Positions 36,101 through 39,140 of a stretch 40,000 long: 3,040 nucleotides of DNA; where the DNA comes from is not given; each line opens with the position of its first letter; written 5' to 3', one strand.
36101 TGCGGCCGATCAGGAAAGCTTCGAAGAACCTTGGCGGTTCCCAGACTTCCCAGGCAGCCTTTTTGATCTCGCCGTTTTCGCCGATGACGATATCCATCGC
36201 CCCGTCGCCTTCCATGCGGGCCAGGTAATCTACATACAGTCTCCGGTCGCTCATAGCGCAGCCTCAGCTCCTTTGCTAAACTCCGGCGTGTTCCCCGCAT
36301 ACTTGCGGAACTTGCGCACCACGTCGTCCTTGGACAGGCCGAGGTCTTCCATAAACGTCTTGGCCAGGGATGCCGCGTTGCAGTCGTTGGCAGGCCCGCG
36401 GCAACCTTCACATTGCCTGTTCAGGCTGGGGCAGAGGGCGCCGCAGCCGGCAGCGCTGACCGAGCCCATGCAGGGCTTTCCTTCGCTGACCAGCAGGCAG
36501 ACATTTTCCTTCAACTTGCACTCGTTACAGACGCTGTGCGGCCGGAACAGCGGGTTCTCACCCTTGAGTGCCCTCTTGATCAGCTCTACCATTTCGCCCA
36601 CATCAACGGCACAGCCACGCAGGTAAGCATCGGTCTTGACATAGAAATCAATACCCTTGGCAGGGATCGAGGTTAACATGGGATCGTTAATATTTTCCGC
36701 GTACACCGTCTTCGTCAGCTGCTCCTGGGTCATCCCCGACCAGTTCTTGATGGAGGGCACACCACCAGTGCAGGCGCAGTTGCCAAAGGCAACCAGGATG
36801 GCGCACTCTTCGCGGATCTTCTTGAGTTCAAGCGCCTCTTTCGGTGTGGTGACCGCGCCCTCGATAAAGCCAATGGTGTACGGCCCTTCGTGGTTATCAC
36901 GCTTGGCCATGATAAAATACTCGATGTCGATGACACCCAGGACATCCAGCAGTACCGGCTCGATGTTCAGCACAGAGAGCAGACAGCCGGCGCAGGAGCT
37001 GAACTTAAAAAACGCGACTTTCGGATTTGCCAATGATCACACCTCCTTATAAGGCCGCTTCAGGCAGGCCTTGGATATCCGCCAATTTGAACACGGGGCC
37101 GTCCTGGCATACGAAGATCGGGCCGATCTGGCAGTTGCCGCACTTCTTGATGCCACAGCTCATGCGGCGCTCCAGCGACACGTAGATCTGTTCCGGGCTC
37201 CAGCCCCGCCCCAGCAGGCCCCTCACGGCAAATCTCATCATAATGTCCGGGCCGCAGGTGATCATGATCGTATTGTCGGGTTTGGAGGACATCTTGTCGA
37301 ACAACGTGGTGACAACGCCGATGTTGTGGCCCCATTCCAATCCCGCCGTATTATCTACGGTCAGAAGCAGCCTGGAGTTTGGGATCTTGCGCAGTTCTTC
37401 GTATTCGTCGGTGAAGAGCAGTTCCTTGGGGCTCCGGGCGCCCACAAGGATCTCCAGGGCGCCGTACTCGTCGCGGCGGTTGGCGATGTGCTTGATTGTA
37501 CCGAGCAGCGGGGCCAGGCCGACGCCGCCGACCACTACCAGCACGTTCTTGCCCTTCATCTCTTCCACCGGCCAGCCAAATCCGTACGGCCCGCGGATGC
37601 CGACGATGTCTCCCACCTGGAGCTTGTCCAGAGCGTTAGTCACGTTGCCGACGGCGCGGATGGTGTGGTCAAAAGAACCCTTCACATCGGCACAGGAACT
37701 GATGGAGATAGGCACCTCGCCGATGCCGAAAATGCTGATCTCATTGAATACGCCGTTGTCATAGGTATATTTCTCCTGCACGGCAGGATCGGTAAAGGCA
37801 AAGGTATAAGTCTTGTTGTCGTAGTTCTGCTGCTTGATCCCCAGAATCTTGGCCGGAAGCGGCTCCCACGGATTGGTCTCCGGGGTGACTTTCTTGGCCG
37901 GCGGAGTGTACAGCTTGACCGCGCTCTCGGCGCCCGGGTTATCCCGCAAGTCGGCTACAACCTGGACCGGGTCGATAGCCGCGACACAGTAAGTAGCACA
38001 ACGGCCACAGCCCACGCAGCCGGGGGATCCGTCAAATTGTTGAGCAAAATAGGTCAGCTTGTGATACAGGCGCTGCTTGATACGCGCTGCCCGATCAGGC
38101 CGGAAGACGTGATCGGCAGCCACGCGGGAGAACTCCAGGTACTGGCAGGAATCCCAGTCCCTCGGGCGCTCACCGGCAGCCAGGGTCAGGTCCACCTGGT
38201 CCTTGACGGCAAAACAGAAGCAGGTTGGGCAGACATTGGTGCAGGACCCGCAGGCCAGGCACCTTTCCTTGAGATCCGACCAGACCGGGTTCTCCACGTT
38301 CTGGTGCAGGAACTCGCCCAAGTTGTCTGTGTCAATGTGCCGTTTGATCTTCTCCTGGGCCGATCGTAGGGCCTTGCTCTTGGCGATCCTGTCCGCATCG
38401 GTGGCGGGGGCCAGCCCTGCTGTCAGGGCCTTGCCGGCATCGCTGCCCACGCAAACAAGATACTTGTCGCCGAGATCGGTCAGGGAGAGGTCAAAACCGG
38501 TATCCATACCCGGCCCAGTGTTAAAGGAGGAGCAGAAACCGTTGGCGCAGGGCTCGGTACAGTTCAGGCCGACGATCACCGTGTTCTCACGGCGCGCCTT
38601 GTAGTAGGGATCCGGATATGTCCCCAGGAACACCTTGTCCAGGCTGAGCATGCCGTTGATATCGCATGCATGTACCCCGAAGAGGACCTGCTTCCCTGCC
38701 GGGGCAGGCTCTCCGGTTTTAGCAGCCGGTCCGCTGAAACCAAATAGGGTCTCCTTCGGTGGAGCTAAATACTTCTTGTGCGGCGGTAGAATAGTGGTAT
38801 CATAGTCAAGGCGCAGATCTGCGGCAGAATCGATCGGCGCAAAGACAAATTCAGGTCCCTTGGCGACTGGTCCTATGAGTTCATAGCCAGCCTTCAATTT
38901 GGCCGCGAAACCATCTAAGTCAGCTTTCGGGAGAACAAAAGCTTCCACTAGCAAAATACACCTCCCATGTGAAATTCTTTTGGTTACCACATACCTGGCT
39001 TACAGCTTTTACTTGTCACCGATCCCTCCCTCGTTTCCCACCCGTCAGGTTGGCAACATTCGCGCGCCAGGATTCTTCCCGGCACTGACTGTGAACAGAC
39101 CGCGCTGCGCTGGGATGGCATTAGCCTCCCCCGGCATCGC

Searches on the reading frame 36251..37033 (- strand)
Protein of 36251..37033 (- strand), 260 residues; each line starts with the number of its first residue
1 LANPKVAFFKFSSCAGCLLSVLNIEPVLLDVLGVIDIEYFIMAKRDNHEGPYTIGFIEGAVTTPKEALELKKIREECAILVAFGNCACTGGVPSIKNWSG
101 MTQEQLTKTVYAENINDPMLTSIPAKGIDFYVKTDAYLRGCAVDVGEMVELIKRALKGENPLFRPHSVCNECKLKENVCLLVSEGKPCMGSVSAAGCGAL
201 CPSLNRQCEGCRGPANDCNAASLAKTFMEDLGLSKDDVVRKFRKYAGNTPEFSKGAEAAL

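Call 70: search_protein_families(library=pfam, proteins=[window:36251-37033:-], max_evalue=0.00001)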
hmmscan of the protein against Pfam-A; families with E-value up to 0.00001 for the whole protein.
window:36251-37033:- (260 aa): 1 family
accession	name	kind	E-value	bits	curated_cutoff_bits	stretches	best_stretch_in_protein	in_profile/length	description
PF01058.29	Oxidored_q6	-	7.4e-21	74.7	27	1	14-153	1-126/128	NADH ubiquinone oxidoreductase, 20 Kd subunit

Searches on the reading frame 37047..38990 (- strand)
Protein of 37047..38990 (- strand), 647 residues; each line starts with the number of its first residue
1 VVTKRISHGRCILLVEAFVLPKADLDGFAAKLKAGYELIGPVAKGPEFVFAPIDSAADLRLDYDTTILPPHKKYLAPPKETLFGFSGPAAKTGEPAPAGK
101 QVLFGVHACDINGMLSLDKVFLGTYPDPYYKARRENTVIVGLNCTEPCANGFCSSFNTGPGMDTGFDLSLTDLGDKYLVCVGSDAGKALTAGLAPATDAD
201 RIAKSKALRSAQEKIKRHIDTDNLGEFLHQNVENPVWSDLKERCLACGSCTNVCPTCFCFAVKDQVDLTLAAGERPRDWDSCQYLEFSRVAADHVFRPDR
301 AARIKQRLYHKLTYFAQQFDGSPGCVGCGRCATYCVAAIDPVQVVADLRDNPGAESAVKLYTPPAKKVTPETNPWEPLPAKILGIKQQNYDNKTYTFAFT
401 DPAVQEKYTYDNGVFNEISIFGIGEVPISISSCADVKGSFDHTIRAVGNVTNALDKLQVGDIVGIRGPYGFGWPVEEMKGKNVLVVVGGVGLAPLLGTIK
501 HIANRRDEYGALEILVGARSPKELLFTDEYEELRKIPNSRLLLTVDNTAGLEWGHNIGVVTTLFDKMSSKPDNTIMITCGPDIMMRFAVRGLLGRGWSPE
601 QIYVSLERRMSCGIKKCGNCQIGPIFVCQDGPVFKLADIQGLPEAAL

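Call 70: search_protein_families(library=pfam, proteins=[window:37047-38990:-], max_evalue=0.00001)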
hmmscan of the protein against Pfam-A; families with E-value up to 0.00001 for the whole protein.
window:37047-38990:- (647 aa): 3 families
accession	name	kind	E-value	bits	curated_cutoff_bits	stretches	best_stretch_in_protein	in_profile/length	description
PF17179.9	Fer4_22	-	7.2e-31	107.3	27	1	243-339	1-95/95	4Fe-4S dicluster domain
PF00175.26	NAD_binding_1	-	1.7e-11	45.2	22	1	486-588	2-107/109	Oxidoreductase NAD-binding domain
PF10418.14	DHODB_Fe-S_bind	-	9.3e-07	28.9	23.9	1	607-639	1-40/41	Iron-sulfur cluster binding domain of dihydroorotate dehydrogenase B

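Call 83: find_encoding_contigs(protein=window:37047-38990:-, flank=10000, max_places=2)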
Protein window:37047-38990:- (647 aa): no gene with exactly this product is on record in the collection.
